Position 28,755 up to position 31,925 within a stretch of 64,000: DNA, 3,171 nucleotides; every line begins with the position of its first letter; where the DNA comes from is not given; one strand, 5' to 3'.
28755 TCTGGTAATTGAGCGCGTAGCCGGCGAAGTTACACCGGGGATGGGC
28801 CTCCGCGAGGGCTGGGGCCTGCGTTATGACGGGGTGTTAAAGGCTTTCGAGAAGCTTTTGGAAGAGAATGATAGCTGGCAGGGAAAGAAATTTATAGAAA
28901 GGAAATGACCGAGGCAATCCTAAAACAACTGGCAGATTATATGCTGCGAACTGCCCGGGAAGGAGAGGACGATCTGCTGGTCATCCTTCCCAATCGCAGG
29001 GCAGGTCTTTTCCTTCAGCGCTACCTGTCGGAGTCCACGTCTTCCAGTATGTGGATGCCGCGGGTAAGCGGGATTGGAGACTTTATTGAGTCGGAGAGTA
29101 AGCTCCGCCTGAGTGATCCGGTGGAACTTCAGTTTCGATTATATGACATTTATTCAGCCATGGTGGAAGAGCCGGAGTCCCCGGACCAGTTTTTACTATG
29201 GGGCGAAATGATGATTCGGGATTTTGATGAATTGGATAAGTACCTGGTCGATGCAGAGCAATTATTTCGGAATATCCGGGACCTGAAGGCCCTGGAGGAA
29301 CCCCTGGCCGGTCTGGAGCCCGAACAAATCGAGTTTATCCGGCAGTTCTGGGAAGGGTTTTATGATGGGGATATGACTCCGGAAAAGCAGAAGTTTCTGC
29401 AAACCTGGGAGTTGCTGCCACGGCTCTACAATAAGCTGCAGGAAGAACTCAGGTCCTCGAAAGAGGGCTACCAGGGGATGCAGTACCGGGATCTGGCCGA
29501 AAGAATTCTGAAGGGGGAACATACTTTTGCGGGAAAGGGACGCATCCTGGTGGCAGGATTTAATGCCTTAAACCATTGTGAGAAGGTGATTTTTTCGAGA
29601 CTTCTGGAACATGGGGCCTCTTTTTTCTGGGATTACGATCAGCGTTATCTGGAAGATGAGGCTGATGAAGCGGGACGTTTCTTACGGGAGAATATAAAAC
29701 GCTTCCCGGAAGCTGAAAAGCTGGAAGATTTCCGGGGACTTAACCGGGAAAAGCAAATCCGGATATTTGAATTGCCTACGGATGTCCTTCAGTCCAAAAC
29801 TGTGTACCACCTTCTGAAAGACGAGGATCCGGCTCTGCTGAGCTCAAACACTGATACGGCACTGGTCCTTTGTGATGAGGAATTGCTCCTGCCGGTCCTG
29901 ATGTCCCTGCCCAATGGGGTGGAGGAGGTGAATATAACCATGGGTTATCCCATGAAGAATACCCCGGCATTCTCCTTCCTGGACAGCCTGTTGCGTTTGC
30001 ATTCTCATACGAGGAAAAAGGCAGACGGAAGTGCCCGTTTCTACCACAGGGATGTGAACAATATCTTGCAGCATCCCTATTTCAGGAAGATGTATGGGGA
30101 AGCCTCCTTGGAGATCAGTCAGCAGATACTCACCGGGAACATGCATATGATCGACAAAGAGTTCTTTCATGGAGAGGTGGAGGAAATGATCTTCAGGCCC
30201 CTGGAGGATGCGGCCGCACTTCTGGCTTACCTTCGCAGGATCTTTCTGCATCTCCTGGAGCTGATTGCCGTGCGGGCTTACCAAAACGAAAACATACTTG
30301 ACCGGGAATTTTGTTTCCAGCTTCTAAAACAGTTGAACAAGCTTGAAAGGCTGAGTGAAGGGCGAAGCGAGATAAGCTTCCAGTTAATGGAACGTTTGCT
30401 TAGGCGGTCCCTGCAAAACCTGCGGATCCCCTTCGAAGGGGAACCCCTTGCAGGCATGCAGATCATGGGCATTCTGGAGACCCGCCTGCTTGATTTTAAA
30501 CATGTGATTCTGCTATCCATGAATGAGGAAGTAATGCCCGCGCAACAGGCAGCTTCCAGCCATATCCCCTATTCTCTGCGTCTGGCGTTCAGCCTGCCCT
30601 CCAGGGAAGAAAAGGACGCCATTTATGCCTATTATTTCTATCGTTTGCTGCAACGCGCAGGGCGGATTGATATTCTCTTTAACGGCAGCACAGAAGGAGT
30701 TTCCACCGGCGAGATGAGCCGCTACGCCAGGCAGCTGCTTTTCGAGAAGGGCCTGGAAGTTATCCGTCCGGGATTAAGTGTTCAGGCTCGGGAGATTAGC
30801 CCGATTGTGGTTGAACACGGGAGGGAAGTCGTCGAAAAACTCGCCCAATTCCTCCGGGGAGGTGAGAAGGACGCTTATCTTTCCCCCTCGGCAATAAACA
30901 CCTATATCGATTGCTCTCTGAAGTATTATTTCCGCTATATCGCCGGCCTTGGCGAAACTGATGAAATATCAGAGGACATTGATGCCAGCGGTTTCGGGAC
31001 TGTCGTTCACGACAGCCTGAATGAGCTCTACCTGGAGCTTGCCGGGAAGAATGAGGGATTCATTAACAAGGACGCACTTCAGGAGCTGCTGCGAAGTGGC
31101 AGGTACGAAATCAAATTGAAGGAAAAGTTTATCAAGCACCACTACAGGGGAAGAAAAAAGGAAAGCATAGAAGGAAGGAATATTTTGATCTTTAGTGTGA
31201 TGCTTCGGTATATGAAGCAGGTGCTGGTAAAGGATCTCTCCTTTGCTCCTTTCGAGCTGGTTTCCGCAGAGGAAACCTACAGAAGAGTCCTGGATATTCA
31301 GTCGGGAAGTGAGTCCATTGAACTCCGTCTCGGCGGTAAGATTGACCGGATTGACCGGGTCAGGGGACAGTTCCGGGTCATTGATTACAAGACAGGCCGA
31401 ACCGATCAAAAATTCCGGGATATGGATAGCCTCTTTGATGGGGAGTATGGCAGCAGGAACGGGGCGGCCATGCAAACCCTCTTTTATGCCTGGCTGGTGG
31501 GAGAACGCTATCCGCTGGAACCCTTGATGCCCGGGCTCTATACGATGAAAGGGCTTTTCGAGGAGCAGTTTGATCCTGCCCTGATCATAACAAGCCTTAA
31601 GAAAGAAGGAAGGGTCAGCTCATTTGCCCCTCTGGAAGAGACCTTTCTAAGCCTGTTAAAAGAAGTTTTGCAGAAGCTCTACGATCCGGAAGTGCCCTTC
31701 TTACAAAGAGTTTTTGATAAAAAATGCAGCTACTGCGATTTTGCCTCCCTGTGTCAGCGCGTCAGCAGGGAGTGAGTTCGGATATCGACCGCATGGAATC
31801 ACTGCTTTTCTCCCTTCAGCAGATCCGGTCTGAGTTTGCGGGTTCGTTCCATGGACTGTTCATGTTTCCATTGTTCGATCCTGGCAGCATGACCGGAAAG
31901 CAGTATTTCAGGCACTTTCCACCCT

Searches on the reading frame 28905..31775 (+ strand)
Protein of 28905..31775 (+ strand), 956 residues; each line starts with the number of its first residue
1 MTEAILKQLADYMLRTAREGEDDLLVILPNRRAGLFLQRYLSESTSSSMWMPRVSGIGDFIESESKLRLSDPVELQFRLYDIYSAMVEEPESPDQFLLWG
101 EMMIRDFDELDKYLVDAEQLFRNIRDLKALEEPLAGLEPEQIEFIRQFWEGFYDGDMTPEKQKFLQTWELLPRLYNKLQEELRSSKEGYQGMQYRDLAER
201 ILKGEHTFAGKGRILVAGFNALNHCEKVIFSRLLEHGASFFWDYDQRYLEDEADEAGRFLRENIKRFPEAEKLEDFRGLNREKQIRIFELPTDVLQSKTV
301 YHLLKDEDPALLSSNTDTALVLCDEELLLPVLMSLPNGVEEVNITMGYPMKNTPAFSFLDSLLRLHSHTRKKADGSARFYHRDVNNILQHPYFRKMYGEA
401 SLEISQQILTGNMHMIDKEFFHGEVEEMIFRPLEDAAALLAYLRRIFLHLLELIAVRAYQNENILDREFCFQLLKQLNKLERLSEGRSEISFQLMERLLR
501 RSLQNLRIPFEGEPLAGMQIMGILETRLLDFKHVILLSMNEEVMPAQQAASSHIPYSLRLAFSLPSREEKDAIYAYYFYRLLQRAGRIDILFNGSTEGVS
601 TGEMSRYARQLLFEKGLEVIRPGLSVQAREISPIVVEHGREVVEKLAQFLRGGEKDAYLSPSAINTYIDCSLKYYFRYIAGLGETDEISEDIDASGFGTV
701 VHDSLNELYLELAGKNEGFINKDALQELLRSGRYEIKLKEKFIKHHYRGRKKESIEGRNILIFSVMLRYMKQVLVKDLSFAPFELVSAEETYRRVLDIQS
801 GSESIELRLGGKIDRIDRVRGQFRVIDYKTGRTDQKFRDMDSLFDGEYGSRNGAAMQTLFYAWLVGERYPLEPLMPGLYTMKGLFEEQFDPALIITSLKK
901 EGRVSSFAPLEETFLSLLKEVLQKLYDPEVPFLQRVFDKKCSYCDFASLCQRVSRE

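Call 40: find_encoding_contigs(protein=window:28905-31775:+, flank=10000, max_places=1)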
Protein window:28905-31775:+ (956 aa): 3 contigs read that carry it; 1 place shown.
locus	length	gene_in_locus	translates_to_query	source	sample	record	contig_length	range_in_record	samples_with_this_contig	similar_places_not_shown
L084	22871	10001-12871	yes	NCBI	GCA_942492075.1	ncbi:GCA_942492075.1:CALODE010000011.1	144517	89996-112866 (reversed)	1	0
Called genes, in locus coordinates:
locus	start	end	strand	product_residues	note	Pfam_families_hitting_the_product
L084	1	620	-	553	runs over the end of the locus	PF22198:GKRP_SIS_2 (faint), PF22645:GKRP_SIS_N, PF01380:SIS (weak)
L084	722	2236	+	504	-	PF02638:GHL10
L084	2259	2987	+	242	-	PF00392:GntR, PF07729:FCD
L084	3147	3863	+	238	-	PF00483:NTP_transferase, PF12804:NTP_transf_3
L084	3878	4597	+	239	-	PF01507:PAPS_reduct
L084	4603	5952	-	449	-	PF02540:NAD_synthase (weak), PF03054:tRNA_Me_trans, PF20259:tRNA_Me_trans_M, PF20258:tRNA_Me_trans_C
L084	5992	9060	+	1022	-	PF00580:UvrD-helicase, PF13361:UvrD_C, PF13538:UvrD_C_2 (faint)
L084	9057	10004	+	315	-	PF04055:Radical_SAM, PF16199:Radical_SAM_C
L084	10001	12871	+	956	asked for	PF12705:PDDEXK_1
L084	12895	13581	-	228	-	PF01746:tRNA_m1G_MT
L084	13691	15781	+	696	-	PF03993:DUF349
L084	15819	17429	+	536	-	PF06418:CTP_synth_N, PF00117:GATase, PF07722:Peptidase_C26 (weak)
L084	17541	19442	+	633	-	PF14849:YidC_periplas, PF02096:60KD_IMP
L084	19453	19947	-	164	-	PF00885:DMRL_synthase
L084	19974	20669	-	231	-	PF13174:TPR_6 (faint), PF09976:TPR_21 (faint), PF13181:TPR_8 (faint), PF13414:TPR_11 (faint), PF13432:TPR_16 (faint), PF00515:TPR_1 (faint), PF07719:TPR_2 (faint), PF13424:TPR_12 (weak), +3 more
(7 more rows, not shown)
